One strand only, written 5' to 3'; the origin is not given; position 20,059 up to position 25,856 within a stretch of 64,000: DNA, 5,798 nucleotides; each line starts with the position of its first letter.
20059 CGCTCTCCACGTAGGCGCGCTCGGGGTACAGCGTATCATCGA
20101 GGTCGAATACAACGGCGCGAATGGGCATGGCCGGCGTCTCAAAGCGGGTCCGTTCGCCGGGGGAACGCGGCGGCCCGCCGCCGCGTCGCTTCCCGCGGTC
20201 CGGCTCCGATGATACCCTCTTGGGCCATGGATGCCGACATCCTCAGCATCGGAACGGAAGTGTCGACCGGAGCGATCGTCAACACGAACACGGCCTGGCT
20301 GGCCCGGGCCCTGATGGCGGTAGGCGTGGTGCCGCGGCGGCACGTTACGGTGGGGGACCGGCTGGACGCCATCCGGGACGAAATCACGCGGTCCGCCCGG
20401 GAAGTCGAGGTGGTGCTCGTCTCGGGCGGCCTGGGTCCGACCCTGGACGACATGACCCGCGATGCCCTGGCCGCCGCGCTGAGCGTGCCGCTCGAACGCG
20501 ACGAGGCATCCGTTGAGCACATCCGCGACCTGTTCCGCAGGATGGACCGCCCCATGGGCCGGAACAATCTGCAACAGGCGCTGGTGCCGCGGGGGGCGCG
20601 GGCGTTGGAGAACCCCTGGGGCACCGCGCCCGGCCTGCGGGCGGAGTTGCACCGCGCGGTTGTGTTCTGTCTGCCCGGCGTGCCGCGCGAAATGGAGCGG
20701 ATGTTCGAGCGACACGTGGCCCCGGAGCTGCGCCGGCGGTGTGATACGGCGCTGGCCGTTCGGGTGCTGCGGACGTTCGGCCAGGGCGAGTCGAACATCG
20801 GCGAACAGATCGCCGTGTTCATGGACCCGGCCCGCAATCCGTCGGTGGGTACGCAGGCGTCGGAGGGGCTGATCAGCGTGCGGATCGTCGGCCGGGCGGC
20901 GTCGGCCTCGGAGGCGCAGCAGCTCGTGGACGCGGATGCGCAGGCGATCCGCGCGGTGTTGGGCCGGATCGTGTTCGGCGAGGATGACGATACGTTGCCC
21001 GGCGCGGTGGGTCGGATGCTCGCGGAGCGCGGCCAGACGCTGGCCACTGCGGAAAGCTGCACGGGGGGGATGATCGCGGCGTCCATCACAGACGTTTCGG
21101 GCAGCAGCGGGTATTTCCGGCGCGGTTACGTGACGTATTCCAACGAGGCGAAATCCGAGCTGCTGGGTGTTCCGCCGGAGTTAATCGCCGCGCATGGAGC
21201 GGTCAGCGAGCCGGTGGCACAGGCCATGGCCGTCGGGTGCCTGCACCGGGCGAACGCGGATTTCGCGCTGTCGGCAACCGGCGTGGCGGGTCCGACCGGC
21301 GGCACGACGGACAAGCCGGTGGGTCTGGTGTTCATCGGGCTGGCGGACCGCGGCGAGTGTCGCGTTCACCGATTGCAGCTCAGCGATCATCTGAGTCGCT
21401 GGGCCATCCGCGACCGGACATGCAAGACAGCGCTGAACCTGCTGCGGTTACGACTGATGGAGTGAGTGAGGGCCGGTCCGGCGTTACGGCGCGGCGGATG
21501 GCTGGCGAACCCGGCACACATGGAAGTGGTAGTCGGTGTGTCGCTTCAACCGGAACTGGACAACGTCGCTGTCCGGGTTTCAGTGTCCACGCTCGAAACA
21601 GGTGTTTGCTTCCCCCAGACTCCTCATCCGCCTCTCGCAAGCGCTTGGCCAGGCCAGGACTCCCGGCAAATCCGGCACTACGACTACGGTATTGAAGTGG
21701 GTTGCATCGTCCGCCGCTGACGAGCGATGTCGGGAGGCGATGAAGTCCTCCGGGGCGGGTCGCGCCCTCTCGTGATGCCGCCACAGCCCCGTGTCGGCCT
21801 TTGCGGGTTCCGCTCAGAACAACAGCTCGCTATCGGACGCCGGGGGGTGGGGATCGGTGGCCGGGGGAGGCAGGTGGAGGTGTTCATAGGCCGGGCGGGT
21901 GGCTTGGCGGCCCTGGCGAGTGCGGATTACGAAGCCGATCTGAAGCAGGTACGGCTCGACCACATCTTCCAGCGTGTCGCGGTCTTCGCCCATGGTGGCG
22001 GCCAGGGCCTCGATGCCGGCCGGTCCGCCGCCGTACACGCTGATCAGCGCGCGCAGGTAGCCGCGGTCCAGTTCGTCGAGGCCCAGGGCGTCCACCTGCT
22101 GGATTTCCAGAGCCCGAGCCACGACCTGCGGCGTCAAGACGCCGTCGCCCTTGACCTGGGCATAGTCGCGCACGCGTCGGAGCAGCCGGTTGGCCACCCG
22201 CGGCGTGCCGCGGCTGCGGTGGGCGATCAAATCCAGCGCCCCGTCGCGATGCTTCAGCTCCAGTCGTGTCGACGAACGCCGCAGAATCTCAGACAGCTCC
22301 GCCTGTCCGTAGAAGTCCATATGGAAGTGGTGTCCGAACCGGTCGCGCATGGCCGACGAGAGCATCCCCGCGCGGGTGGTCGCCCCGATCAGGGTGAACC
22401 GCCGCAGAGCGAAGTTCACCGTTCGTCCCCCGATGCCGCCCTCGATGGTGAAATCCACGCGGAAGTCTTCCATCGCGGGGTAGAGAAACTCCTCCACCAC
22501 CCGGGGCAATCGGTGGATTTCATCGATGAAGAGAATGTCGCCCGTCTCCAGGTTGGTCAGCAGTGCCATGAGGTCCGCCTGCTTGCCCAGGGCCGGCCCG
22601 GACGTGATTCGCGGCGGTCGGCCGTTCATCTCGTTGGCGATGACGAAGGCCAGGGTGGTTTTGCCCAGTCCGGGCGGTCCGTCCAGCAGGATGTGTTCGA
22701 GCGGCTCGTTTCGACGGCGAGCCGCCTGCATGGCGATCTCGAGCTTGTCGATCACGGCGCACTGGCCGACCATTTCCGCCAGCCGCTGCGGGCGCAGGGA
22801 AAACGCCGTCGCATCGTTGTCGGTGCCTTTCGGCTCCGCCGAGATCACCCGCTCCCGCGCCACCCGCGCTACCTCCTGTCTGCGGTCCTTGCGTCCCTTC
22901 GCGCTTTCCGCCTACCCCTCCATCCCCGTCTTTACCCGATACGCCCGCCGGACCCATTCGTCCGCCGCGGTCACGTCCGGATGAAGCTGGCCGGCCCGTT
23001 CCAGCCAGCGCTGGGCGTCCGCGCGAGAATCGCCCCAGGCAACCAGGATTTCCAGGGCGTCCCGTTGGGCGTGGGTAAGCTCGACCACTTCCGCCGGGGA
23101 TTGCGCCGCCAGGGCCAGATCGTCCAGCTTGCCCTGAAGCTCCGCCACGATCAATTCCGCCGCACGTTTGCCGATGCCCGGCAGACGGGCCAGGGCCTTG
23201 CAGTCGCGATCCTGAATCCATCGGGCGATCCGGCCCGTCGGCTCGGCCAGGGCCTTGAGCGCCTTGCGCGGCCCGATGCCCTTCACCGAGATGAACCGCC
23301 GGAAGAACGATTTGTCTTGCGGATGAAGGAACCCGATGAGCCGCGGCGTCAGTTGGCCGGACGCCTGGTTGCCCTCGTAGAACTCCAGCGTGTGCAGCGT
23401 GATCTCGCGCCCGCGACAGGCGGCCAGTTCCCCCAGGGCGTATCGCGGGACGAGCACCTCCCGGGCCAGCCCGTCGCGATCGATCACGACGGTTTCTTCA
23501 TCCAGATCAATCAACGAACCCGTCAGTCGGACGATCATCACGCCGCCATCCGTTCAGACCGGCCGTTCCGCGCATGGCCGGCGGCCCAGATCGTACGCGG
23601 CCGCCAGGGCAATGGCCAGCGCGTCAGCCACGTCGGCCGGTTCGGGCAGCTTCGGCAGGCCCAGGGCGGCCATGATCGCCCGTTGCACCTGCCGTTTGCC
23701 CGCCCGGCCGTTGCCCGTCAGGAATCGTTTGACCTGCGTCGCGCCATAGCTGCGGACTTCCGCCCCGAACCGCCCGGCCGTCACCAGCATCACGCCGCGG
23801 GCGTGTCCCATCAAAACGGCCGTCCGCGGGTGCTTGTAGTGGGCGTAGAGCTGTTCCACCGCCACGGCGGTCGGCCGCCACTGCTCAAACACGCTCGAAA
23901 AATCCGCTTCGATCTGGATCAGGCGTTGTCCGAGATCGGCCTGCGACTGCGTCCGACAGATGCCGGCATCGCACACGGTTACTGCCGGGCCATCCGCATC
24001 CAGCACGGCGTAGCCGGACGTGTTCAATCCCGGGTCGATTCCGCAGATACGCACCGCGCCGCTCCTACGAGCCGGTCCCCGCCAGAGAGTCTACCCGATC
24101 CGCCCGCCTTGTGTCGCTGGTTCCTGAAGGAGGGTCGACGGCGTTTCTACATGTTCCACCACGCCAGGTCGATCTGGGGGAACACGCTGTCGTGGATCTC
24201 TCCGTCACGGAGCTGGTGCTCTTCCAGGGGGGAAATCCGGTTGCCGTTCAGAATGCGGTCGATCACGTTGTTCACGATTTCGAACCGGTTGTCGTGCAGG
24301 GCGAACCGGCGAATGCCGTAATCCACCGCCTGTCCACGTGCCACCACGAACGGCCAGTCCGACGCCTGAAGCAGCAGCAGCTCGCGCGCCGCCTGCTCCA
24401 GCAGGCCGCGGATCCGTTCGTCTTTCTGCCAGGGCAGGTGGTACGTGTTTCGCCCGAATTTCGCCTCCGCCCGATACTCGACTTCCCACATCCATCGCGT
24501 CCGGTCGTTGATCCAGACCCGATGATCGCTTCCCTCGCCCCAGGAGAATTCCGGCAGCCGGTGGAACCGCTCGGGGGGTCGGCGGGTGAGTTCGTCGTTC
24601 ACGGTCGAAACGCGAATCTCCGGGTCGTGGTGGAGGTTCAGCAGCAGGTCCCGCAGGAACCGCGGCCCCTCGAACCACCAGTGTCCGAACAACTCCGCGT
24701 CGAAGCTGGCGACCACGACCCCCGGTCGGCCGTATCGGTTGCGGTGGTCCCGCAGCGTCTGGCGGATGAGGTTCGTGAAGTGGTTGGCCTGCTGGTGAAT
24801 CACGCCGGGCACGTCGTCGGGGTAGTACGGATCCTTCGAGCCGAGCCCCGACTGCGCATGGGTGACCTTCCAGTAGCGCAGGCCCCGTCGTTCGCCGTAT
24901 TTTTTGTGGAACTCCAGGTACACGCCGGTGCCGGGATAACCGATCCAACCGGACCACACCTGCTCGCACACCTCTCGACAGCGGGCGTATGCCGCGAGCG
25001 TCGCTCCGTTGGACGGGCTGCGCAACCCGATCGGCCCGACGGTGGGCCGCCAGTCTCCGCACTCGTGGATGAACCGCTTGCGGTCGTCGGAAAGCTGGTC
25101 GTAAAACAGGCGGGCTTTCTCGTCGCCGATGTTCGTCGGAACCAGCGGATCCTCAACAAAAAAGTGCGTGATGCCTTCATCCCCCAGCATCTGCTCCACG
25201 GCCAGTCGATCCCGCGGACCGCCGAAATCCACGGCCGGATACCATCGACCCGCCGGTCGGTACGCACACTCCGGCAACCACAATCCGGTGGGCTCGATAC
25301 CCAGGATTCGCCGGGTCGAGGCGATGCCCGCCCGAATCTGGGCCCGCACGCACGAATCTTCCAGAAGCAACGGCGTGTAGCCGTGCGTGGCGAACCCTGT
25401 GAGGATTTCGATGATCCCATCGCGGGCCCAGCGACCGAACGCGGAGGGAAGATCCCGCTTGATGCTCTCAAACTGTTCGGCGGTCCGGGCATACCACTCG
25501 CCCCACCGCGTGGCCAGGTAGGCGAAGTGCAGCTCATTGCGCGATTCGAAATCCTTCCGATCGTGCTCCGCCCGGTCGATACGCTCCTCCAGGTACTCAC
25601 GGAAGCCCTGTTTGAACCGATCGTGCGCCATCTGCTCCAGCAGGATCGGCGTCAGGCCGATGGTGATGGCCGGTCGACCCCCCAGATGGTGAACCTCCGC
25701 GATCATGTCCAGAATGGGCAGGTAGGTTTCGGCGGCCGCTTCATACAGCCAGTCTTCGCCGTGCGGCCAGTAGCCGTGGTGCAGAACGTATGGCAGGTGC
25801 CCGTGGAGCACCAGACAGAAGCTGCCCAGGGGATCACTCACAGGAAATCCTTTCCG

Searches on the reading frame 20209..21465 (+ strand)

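Call 102: search_protein_families(library=pfam, proteins=[window:20209-21465:+], max_evalue=0.00001)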
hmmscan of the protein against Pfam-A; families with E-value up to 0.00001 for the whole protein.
window:20209-21465:+ (418 aa): 3 families
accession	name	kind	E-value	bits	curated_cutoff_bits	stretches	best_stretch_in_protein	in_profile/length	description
PF02464.23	CinA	-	9e-57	191.5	23.5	1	262-413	3-152/155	Competence-damaged protein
PF00994.29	MoCF_biosynth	-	3e-35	121.5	26.6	1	11-175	2-143/144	Probable molybdopterin binding domain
PF18146.6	CinA_KH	-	5.8e-15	55.6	27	1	185-257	2-73/73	Damage-inducible protein CinA KH domain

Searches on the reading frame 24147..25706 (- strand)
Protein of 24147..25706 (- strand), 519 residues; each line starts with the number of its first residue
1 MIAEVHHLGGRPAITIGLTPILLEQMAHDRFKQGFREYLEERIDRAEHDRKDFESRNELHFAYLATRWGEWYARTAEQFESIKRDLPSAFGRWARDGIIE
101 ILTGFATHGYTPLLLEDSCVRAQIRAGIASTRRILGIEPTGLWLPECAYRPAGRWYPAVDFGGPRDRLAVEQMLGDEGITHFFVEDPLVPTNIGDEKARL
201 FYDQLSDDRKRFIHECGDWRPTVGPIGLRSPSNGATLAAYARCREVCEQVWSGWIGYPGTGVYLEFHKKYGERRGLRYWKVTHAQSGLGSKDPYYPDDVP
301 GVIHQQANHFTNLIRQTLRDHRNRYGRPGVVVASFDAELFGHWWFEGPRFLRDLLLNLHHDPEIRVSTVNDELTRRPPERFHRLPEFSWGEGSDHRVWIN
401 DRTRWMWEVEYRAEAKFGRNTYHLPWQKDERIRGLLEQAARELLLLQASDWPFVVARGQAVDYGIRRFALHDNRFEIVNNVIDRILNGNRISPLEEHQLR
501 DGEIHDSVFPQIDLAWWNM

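Call 102: search_protein_families(library=pfam, proteins=[window:24147-25706:-], max_evalue=0.00001)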
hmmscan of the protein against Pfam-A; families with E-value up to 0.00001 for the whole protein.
window:24147-25706:- (519 aa): 2 families
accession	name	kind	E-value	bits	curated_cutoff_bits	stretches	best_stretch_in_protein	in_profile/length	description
PF03065.20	Glyco_hydro_57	-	3.6e-21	76.2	21.2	1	35-382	48-288/291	Glycosyl hydrolase family 57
PF09210.16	BE_C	-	3.9e-18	66.1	25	1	427-517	18-101/101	1,4-alpha-glucan branching enzyme, C-terminal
